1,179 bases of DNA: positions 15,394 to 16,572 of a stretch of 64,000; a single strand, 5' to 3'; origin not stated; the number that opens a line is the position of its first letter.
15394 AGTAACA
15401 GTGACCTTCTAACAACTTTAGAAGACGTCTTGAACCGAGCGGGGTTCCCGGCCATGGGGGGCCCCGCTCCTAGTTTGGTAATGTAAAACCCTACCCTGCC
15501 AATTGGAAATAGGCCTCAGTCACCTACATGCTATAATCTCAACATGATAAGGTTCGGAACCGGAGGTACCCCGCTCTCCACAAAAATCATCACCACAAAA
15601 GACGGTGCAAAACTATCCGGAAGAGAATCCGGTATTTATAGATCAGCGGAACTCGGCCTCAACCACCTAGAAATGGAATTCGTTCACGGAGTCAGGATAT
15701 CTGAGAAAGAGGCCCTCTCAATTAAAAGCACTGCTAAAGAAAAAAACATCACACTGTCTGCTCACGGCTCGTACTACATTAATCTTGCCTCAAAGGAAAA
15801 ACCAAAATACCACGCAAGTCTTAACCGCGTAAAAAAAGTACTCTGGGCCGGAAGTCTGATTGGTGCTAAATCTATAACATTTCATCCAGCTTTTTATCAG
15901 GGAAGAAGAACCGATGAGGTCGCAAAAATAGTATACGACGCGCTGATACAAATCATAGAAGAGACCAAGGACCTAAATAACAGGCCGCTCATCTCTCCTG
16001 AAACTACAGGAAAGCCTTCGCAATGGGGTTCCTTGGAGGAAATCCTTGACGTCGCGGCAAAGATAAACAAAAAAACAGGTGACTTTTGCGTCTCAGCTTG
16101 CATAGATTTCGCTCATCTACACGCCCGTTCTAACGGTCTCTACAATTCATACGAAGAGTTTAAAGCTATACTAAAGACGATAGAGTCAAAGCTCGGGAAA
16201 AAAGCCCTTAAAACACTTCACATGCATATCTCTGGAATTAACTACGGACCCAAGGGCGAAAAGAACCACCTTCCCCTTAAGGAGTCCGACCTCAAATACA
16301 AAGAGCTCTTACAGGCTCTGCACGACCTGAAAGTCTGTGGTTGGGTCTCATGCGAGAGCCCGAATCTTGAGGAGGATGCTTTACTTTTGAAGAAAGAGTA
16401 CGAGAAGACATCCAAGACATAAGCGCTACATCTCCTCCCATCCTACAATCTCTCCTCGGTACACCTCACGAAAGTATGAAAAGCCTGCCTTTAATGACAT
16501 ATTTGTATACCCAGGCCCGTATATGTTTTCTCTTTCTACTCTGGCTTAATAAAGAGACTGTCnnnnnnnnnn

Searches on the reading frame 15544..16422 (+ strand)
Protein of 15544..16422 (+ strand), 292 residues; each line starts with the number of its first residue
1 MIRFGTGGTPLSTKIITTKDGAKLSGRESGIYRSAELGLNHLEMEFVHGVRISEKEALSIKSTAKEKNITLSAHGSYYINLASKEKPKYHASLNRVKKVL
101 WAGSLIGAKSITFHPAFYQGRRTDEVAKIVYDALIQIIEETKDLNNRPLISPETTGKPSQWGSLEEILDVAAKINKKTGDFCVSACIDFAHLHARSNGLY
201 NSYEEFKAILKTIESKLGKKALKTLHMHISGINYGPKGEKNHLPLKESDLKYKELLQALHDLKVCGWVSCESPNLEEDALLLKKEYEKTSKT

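Call 67: search_protein_families(library=pfam, proteins=[window:15544-16422:+], max_evalue=0.0001)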
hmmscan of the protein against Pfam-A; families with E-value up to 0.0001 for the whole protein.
window:15544-16422:+ (292 aa): 1 family
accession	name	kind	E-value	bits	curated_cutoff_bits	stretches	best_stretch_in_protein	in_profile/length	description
PF01261.30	AP_endonuc_2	-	4.9e-30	105.5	31.1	1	33-277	3-234/249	Xylose isomerase-like TIM barrel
